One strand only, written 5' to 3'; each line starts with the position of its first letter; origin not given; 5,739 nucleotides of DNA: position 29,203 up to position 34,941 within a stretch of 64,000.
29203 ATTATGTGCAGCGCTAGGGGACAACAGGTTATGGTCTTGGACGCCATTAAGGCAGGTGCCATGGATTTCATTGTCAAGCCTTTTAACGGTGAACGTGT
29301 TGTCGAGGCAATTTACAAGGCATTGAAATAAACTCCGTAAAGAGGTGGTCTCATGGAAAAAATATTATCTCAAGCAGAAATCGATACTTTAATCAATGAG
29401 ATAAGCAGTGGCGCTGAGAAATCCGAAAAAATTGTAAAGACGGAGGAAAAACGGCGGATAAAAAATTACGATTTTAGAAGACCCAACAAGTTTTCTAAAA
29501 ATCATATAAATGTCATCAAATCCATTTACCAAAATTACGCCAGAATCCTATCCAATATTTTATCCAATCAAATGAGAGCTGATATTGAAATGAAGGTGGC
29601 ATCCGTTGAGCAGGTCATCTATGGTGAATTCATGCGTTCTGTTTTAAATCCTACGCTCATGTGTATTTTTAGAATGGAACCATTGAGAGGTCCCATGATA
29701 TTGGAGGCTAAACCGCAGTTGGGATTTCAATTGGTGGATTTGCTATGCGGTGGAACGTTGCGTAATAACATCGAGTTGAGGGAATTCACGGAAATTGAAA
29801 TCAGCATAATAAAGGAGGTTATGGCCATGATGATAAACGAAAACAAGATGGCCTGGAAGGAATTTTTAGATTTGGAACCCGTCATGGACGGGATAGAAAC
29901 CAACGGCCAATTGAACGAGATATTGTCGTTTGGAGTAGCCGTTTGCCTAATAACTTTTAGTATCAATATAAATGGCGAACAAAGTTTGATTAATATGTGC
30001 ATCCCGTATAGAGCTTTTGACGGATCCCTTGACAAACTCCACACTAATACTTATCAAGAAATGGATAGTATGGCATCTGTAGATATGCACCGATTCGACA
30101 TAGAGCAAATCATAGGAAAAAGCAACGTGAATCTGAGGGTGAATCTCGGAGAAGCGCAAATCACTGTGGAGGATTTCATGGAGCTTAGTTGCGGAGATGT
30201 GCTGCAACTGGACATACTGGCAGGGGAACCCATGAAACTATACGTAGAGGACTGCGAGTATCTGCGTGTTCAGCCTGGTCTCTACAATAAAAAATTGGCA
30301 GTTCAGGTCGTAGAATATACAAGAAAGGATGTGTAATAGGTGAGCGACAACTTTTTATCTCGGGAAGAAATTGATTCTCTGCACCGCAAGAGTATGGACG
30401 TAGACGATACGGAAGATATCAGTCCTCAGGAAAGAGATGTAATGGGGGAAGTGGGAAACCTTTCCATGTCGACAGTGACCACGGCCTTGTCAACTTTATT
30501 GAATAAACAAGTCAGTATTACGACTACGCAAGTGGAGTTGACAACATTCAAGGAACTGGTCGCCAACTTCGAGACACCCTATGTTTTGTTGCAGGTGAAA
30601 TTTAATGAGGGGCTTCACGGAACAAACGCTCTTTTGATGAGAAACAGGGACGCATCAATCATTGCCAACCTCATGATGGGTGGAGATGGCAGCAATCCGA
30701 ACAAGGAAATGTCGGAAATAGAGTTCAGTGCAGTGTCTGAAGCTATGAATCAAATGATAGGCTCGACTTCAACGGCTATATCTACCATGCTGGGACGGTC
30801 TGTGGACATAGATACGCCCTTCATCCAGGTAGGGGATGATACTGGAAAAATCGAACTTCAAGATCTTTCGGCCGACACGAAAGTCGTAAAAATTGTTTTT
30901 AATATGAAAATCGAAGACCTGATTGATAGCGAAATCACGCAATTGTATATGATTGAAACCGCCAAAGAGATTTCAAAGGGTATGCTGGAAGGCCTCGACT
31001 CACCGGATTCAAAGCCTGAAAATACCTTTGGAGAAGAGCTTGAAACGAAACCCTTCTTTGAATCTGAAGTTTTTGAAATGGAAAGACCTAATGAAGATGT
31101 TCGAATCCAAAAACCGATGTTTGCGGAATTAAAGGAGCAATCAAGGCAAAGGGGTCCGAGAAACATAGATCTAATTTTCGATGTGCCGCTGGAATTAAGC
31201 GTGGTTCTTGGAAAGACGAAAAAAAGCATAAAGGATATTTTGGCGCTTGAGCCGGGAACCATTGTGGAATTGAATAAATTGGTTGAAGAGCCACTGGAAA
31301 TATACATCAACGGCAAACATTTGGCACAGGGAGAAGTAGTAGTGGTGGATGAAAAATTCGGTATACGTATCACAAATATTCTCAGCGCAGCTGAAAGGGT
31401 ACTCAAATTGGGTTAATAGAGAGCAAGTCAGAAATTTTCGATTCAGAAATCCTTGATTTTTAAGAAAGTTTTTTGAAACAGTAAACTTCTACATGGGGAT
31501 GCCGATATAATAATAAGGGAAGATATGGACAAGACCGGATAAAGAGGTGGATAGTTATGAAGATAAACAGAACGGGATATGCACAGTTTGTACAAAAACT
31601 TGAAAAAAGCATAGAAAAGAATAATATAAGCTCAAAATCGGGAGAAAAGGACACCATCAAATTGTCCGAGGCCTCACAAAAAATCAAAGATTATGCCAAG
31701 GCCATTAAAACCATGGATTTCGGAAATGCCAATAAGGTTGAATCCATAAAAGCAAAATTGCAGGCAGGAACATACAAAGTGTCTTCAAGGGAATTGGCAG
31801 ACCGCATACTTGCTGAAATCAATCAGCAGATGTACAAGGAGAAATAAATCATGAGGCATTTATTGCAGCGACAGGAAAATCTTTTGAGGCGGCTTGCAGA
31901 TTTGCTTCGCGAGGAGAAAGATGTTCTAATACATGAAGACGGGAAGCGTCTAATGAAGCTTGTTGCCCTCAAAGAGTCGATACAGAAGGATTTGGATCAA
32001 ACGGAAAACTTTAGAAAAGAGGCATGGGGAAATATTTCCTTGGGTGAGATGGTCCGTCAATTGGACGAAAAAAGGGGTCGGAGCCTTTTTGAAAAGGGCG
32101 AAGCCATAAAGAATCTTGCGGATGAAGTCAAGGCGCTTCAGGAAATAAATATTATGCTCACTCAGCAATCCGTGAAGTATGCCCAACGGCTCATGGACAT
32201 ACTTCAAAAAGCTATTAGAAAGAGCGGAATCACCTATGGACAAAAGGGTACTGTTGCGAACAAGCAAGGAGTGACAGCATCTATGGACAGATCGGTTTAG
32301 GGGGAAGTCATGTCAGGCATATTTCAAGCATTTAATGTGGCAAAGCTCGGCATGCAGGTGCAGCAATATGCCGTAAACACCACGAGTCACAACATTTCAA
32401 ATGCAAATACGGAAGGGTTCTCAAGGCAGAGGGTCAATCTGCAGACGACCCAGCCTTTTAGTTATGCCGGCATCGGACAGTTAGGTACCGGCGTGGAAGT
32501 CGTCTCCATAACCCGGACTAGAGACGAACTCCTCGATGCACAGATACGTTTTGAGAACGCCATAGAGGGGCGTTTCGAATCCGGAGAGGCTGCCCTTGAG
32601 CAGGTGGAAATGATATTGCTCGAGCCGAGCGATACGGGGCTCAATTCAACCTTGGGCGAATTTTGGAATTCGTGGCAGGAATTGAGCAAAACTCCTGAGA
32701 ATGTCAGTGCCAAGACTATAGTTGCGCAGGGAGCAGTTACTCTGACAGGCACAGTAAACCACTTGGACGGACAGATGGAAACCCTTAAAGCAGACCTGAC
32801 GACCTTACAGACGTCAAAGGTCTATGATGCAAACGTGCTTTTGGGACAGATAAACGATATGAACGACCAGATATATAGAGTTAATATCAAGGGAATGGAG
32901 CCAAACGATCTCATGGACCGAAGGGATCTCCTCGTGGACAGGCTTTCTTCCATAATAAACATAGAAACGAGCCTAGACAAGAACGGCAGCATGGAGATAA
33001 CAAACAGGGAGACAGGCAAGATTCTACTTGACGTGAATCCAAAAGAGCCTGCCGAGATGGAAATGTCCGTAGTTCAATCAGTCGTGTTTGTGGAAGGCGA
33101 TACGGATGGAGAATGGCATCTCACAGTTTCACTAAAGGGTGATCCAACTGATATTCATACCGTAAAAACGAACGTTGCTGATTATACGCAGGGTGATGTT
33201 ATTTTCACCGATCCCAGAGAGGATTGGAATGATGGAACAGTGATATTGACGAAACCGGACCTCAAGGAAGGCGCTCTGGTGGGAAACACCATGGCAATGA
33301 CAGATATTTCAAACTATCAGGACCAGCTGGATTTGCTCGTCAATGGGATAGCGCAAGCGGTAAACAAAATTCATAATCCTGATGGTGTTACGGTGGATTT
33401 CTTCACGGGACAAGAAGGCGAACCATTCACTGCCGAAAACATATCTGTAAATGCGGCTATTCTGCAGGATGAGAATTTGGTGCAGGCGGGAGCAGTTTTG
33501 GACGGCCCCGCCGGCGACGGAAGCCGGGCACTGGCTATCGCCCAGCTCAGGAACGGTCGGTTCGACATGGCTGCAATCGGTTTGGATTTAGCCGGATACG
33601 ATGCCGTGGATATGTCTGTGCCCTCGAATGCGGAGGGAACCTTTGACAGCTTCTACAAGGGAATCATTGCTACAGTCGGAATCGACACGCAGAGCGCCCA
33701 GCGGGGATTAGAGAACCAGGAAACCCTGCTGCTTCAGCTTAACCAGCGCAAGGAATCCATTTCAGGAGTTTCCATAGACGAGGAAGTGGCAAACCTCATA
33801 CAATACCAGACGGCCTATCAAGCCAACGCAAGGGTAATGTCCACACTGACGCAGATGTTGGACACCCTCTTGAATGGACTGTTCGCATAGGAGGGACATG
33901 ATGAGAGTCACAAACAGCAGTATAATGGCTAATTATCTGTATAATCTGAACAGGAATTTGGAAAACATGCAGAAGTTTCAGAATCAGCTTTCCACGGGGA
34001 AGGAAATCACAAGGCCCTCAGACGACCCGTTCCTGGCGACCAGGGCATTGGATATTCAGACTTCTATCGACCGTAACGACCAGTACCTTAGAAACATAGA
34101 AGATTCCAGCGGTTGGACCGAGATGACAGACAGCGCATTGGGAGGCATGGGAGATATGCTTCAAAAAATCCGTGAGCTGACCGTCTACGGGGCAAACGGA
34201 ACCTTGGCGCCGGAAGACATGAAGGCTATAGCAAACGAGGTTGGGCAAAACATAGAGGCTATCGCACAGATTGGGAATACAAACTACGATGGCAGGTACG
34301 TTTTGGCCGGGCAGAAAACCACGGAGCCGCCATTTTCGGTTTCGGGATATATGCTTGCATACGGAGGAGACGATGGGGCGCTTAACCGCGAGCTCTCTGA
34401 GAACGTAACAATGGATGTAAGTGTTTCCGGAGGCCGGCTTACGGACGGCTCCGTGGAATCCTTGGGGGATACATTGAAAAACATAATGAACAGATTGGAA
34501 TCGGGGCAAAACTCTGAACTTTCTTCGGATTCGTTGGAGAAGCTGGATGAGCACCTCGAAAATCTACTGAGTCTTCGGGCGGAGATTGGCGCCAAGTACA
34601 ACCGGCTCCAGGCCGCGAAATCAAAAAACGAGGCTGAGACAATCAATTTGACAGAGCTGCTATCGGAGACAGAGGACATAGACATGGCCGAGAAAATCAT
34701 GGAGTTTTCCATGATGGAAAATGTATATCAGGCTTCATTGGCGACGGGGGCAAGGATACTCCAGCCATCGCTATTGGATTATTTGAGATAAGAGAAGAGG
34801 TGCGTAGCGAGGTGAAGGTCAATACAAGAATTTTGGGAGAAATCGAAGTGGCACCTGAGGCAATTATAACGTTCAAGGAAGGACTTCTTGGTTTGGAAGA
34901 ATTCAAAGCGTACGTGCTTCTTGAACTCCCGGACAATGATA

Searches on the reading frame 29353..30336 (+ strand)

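Call 67: search_protein_families(library=pfam, proteins=[window:29353-30336:+], max_evalue=0.0001)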
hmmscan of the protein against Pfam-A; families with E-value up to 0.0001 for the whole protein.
window:29353-30336:+ (327 aa): 2 families
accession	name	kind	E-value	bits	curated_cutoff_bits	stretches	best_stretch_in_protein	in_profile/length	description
PF02154.20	FliM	-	2.4e-46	158.5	27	1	39-223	1-186/192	Flagellar motor switch protein FliM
PF01052.25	FliMN_C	-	8.4e-18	64.5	23.8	1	254-321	3-70/73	Type III flagellar switch regulator (C-ring) FliN C-term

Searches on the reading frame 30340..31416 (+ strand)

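Call 68: search_protein_families(library=pfam, proteins=[window:30340-31416:+], max_evalue=0.0001)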
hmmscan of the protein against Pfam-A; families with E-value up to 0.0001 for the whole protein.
window:30340-31416:+ (358 aa): 3 families
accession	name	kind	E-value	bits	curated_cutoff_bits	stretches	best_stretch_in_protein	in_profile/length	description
PF01052.25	FliMN_C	-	1.1e-24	86.6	23.8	1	279-348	3-72/73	Type III flagellar switch regulator (C-ring) FliN C-term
PF04509.17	CheC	-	2.7e-15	56.5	22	2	130-162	4-36/38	CheC-like family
PF02154.20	FliM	-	2e-07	31.6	27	1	45-157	27-141/192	Flagellar motor switch protein FliM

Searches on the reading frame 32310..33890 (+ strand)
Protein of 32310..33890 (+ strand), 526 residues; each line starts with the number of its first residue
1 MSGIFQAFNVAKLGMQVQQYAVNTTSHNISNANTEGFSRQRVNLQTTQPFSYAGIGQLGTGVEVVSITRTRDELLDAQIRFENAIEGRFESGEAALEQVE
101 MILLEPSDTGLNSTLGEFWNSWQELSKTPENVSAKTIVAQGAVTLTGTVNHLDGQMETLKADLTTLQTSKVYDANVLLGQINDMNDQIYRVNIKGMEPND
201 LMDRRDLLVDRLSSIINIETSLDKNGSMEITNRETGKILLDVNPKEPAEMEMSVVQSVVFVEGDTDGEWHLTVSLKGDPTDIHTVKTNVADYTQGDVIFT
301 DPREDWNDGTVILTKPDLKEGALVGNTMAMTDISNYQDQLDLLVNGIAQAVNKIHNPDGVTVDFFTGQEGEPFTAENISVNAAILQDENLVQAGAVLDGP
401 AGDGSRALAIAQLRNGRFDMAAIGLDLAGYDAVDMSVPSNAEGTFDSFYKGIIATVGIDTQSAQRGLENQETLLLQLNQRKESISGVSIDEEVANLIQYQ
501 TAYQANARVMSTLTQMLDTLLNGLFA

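Call 68: search_protein_families(library=pfam, proteins=[window:32310-33890:+], max_evalue=0.0001)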
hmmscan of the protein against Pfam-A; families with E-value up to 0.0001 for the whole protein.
window:32310-33890:+ (526 aa): 3 families
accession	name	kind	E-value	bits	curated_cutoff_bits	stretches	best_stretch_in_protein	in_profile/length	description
PF22638.1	FlgK_D1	-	9.5e-40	137.1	28.6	1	96-369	1-228/233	Flagellar hook-associated protein FlgK helical domain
PF06429.18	Flg_bbr_C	-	3.6e-13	49.2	23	1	484-522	7-45/46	Flagellar basal body rod FlgEFG protein C-terminal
PF00460.25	Flg_bb_rod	-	4.3e-06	27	20.7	1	9-37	2-30/31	Flagella basal body rod protein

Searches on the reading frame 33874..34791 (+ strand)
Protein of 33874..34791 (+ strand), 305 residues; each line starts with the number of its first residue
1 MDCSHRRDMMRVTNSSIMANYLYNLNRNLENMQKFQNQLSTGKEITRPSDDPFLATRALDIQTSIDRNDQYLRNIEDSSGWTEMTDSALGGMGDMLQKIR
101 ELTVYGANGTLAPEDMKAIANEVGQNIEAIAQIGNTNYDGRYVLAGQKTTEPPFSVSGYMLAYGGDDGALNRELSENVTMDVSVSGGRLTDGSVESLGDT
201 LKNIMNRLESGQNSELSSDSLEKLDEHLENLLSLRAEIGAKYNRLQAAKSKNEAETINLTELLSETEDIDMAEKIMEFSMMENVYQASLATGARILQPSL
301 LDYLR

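Call 68: search_protein_families(library=pfam, proteins=[window:33874-34791:+], max_evalue=0.0001)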
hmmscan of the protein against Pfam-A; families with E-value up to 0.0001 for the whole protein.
window:33874-34791:+ (305 aa): 2 families
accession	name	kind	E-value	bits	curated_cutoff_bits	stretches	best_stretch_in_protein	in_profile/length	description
PF00669.25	Flagellin_N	-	1.7e-26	93.4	26.6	1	19-149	8-139/139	Bacterial flagellin N-terminal helical region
PF00700.27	Flagellin_C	-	8.2e-09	36.1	23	1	221-304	1-86/86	Bacterial flagellin C-terminal helical region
